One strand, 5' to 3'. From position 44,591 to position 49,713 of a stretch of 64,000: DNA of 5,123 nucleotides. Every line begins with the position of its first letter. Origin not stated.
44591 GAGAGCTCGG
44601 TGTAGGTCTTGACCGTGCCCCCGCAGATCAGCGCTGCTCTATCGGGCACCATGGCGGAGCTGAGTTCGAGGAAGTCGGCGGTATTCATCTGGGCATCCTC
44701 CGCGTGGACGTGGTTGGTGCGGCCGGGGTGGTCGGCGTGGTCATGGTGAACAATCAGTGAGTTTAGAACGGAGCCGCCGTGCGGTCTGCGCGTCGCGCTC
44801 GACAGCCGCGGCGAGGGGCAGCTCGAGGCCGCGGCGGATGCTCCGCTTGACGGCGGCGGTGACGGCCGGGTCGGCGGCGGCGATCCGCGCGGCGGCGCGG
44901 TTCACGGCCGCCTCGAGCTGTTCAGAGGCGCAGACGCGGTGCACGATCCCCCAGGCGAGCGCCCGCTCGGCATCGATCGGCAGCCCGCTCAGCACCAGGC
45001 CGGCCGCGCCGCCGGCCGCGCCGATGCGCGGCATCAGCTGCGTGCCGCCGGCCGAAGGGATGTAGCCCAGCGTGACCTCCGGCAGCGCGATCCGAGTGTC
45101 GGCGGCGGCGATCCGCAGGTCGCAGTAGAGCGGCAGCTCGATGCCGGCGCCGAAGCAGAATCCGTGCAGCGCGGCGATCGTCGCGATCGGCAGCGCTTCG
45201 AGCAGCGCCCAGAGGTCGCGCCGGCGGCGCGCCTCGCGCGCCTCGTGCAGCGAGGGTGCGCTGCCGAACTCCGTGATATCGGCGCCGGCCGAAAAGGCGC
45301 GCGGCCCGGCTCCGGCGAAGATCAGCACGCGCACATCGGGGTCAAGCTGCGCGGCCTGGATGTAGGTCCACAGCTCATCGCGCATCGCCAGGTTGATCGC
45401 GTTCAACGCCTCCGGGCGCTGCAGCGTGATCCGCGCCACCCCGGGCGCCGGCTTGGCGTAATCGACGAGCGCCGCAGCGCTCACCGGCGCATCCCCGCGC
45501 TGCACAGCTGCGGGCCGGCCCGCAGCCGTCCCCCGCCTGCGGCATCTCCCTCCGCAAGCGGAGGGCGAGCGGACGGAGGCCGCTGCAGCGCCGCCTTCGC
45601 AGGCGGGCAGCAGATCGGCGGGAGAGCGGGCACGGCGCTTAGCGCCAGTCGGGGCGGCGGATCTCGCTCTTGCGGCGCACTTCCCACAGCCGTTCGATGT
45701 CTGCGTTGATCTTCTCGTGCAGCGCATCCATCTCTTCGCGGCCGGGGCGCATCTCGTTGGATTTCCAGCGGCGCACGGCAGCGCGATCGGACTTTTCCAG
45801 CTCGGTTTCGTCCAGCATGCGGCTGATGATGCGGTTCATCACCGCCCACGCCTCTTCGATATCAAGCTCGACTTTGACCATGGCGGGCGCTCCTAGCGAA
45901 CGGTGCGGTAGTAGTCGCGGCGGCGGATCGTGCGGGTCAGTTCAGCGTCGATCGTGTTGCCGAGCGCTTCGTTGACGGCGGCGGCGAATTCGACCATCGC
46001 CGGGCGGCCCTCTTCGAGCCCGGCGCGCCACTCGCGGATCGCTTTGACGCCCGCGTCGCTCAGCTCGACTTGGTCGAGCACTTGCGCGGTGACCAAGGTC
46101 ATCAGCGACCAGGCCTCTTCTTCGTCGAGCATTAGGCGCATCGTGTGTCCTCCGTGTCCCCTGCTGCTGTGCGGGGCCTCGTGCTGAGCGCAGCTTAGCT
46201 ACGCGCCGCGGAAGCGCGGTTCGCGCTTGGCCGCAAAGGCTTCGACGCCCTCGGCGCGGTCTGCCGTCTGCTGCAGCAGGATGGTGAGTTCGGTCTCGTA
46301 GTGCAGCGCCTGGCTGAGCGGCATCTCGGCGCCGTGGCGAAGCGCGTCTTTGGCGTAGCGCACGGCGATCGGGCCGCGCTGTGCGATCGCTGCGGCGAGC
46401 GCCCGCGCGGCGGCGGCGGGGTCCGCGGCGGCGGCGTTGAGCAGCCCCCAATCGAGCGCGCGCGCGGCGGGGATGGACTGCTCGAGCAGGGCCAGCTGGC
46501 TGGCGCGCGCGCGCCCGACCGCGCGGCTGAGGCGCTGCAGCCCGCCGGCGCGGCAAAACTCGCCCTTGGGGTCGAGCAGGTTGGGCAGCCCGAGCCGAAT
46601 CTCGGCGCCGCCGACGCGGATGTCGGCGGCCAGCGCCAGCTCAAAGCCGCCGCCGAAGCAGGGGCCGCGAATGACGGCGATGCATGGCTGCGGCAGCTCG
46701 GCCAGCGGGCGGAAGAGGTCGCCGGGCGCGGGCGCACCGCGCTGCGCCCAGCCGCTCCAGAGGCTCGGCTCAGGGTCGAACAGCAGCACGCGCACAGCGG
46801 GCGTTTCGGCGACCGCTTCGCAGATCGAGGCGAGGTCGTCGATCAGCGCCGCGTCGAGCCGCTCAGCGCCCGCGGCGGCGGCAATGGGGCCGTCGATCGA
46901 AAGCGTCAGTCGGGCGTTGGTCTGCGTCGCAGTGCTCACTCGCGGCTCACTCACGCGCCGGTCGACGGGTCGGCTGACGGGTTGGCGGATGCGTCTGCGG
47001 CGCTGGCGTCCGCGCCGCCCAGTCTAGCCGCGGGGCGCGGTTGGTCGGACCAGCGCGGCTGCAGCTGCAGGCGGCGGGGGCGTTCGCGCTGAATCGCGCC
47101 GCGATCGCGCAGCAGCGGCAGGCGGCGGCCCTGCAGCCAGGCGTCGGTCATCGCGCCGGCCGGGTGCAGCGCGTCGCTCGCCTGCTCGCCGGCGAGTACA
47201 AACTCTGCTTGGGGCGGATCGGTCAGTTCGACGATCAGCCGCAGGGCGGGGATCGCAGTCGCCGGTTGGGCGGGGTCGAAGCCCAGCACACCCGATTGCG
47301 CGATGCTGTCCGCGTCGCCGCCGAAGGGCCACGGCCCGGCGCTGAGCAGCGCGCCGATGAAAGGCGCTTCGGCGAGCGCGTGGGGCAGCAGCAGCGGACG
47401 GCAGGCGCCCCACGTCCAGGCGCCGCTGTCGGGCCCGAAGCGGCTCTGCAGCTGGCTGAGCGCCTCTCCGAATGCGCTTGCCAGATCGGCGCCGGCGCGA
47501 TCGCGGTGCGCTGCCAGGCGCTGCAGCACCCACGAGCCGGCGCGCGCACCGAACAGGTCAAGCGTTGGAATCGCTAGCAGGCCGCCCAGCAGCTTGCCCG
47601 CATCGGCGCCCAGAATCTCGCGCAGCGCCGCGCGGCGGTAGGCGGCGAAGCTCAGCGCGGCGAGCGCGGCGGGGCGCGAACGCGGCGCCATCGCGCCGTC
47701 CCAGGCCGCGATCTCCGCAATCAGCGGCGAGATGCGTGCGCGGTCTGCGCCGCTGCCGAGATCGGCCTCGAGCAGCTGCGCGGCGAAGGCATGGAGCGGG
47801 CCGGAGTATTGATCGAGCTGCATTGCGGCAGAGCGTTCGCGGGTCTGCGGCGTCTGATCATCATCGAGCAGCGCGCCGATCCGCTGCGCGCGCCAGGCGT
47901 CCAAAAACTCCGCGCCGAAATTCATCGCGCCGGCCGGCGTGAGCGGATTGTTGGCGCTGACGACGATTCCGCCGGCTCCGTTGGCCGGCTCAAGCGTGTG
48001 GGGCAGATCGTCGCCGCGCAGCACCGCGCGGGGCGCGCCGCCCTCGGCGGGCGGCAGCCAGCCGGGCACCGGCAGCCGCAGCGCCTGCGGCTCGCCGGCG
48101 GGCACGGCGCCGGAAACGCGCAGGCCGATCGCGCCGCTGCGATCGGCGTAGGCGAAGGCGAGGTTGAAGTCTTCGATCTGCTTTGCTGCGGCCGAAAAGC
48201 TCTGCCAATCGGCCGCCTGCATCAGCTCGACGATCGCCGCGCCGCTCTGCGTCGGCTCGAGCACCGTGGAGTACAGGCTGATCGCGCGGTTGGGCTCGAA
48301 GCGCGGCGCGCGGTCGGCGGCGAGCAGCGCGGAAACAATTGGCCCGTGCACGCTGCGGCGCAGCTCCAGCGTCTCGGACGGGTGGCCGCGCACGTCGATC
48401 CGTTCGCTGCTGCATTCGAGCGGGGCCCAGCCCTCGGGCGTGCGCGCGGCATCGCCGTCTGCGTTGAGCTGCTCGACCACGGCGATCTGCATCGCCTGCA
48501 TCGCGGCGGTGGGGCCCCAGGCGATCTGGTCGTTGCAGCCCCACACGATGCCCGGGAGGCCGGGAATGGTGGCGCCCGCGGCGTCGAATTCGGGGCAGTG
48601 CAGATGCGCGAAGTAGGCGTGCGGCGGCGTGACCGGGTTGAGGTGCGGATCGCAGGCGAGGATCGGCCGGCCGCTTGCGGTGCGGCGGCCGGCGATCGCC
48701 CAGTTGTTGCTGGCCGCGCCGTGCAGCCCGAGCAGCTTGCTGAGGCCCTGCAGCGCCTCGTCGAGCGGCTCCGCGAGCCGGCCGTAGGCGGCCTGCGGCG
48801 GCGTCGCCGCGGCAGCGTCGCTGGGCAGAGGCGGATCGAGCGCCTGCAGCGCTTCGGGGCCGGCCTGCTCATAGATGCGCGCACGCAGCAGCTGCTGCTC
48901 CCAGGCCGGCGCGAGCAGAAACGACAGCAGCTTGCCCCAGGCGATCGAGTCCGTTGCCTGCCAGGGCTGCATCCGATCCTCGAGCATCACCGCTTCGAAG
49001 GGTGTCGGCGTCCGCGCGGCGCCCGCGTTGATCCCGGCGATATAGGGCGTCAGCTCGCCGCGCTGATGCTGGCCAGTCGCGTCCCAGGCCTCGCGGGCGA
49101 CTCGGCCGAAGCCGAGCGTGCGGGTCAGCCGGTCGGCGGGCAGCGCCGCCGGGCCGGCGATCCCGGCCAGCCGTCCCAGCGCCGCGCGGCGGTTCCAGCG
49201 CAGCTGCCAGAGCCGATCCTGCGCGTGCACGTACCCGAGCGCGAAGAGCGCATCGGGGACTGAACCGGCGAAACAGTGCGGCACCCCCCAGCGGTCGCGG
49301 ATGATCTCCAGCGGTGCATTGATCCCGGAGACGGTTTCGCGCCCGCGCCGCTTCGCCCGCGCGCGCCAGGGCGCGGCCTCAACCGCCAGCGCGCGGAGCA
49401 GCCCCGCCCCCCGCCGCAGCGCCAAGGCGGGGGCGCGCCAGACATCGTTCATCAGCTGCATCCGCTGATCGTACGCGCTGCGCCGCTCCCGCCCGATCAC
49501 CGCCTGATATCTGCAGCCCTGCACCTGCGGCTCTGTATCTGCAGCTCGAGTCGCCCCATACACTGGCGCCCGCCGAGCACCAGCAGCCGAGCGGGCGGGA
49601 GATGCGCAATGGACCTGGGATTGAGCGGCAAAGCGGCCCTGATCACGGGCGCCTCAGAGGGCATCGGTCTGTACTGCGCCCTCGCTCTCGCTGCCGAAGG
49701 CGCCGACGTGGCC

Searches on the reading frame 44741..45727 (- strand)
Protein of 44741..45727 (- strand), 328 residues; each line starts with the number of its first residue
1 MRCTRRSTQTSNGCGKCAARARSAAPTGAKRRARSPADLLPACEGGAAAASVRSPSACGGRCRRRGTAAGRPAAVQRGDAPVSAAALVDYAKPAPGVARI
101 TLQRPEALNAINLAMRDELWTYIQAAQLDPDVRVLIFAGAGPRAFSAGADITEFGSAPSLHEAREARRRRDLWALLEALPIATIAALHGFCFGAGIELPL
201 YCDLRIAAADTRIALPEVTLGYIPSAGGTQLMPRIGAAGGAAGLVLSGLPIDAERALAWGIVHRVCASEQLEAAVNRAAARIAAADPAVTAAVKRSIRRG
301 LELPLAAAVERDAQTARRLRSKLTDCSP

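Call 69: search_protein_families(library=pfam, proteins=[window:44741-45727:-], max_evalue=0.001)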
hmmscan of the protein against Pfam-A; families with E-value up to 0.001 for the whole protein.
window:44741-45727:- (328 aa): 2 families
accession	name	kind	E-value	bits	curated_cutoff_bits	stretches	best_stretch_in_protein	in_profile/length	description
PF00378.25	ECH_1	-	1.9e-50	172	27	1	96-319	5-227/251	Enoyl-CoA hydratase/isomerase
PF16113.10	ECH_2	-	1.8e-34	120.2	27.2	1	98-290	2-196/335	Enoyl-CoA hydratase/isomerase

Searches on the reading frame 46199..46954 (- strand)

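Call 69: search_protein_families(library=pfam, proteins=[window:46199-46954:-], max_evalue=0.001)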
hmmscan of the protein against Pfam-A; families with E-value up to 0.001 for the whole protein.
window:46199-46954:- (251 aa): 2 families
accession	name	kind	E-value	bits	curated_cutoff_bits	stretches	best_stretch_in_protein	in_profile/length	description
PF00378.25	ECH_1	-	7.3e-30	104.6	27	1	79-250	79-250/251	Enoyl-CoA hydratase/isomerase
PF16113.10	ECH_2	-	3e-11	43.9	27.2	2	175-248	242-318/335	Enoyl-CoA hydratase/isomerase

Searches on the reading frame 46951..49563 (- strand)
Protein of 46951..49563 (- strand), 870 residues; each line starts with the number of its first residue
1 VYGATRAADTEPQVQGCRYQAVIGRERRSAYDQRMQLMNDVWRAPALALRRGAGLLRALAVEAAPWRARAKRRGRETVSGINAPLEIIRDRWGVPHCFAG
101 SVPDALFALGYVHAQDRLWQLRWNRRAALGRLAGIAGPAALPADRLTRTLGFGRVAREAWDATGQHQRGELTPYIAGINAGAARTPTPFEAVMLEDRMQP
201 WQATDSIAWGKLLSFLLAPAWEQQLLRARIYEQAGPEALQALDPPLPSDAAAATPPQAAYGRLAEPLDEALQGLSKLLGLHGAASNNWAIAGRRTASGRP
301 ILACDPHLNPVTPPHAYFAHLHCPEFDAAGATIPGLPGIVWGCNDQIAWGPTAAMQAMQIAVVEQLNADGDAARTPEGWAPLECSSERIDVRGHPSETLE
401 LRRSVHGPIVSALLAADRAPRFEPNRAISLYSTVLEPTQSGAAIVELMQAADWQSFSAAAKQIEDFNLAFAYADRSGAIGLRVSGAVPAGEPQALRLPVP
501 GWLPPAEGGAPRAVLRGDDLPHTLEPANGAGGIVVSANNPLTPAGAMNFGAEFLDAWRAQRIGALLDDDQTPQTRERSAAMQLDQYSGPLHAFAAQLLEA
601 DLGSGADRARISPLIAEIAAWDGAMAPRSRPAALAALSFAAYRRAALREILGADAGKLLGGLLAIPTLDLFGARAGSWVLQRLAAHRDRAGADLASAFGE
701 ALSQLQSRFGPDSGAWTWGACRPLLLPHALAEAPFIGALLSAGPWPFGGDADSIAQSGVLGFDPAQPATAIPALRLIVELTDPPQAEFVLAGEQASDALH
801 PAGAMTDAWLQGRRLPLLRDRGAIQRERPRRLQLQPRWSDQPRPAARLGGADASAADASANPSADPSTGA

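Call 69: search_protein_families(library=pfam, proteins=[window:46951-49563:-], max_evalue=0.001)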
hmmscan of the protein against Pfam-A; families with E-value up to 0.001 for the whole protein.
window:46951-49563:- (870 aa): 1 family
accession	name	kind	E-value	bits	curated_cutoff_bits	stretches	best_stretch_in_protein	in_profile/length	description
PF01804.23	Penicil_amidase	-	4.9e-153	512.1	21.3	1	85-825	2-674/675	Penicillin amidase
